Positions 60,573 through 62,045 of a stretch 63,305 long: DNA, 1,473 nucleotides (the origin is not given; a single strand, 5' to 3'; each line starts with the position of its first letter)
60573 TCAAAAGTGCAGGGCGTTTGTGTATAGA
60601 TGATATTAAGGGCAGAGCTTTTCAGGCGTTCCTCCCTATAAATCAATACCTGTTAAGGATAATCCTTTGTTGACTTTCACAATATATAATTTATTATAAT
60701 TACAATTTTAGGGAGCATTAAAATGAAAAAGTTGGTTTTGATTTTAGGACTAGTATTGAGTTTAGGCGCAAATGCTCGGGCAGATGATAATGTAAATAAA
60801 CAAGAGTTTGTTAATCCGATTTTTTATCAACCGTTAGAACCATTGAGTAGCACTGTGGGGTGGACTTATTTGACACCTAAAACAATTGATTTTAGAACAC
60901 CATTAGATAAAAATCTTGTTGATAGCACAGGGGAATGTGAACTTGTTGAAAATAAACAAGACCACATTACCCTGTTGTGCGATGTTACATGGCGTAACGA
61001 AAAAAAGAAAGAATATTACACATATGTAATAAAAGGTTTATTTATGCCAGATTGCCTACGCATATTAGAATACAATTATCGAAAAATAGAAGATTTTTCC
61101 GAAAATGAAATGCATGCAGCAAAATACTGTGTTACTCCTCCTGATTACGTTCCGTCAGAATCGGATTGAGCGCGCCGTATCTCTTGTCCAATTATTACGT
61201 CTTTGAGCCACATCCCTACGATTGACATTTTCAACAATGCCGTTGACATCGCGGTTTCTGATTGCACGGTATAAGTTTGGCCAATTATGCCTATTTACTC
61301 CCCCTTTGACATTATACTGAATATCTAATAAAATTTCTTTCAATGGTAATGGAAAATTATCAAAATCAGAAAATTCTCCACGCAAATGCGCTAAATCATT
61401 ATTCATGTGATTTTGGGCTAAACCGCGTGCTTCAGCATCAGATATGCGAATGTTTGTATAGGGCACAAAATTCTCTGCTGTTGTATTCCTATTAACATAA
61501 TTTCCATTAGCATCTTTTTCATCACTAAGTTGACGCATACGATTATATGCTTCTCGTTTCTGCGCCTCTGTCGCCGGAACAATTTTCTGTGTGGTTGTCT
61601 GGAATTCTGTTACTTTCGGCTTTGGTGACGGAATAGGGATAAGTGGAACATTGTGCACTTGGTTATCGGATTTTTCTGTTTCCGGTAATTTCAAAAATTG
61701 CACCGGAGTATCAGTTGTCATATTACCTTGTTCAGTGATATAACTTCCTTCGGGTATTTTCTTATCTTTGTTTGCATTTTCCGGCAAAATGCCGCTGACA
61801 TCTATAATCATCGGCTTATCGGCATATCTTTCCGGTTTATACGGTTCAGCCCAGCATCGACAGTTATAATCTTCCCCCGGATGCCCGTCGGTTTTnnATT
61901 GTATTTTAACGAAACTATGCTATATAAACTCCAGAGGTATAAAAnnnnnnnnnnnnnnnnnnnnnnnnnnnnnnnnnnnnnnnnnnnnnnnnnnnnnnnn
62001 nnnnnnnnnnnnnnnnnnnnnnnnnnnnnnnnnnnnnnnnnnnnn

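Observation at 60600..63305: Polymorphic lysozyme-like toxin / immunity array downstream of gyrA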

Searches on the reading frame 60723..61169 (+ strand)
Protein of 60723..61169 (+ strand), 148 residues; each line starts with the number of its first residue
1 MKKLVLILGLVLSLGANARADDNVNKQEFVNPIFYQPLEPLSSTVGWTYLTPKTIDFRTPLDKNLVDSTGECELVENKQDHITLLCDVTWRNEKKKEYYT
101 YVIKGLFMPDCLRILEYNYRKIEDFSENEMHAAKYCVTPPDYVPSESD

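Call 6: search_protein_families(library=pfam, proteins=[window:60723-61169:+], max_evalue=1)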
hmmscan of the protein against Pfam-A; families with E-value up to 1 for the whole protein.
window:60723-61169:+ (148 aa): 0 families

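Call 7: search_protein_families(library=ncbifam, proteins=[window:60723-61169:+], max_evalue=1)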
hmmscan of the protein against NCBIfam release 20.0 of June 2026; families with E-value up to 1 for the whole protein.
window:60723-61169:+ (148 aa): 0 families

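Call 8: search_protein_families(library=phrogs, proteins=[window:60723-61169:+], max_evalue=1)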
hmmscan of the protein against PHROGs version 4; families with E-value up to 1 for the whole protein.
window:60723-61169:+ (148 aa): 1 family
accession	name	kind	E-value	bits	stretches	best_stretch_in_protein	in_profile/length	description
phrog_32702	-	unknown function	0.23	12.8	1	1-30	1-30/105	-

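Call 10: find_encoding_contigs(protein=window:60723-61169:+, flank=10000, max_places=10)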
Protein window:60723-61169:+ (148 aa): 4 contigs read that carry it; 4 places shown.
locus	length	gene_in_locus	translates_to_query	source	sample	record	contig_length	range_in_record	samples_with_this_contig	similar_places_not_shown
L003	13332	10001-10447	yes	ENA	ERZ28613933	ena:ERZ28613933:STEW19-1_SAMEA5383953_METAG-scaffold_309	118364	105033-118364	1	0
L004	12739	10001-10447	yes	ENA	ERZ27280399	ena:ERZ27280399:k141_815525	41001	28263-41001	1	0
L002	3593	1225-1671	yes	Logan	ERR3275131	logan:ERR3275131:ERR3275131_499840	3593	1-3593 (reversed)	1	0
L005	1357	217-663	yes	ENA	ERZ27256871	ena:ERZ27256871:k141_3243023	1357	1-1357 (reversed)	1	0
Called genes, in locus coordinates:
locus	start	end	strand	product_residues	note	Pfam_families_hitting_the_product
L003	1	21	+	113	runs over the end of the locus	-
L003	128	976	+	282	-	PF00800:PDT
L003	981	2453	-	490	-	PF00884:Sulfatase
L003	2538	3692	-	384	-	PF01612:DNA_pol_A_exo1, PF00570:HRDC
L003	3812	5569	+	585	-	PF01336:tRNA_anti-codon, PF00152:tRNA-synt_2, PF02938:GAD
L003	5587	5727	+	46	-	-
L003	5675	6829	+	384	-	PF12796:Ank_2, PF13637:Ank_4 (weak), PF13606:Ank_3 (faint), PF13857:Ank_5, PF00023:Ank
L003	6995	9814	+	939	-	PF00521:DNA_topoisoIV, PF03989:DNA_gyraseA_C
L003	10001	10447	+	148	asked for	-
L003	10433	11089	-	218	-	-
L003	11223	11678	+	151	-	-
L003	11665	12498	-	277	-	-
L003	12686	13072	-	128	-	-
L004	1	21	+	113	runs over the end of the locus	-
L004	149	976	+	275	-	PF00800:PDT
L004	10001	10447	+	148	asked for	-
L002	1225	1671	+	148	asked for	-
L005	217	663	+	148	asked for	-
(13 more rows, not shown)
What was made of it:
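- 60723..61169 (+): Proximal immunity-like gene: 148 aa, cleavable-looking signal peptide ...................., family motif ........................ The gene is found unchanged on four independent contigs (call 10).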

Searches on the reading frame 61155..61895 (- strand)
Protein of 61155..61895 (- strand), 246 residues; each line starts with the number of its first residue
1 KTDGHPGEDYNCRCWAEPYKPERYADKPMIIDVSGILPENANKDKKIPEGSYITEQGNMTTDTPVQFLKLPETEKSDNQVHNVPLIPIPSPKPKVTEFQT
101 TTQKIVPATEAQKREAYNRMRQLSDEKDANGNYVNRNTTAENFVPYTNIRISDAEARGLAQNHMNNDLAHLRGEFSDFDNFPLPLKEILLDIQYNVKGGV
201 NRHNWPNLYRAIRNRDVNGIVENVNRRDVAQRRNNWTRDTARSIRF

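Call 6: search_protein_families(library=pfam, proteins=[window:61155-61895:-], max_evalue=1)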
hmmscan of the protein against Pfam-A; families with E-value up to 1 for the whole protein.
window:61155-61895:- (246 aa): 3 families
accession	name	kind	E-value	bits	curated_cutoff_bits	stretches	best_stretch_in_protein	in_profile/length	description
PF16754.10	Pesticin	-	0.00016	22.1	25.8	1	132-216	66-154/156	Bacterial toxin homologue of phage lysozyme, C-term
PF24624.1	Int_N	-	0.026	15.7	27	1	113-178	20-81/100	Phage integrase, N-terminal domain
PF02615.19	Ldh_2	-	0.13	11.8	38.8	1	38-63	184-209/333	Malate/L-lactate dehydrogenase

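Call 7: search_protein_families(library=ncbifam, proteins=[window:61155-61895:-], max_evalue=1)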
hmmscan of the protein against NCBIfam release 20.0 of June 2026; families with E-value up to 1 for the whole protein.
window:61155-61895:- (246 aa): 0 families

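Call 8: search_protein_families(library=phrogs, proteins=[window:61155-61895:-], max_evalue=1)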
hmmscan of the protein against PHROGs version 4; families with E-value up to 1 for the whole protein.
window:61155-61895:- (246 aa): 3 families
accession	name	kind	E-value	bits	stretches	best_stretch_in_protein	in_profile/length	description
phrog_324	-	head and packaging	9.5e-07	29.2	1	3-43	301-340/624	head morphogenesis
phrog_4529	-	head and packaging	7.4e-05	23.2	1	4-25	272-293/533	minor head protein and DNA pilot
phrog_11638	-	unknown function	0.21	12.6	1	124-172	63-110/157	-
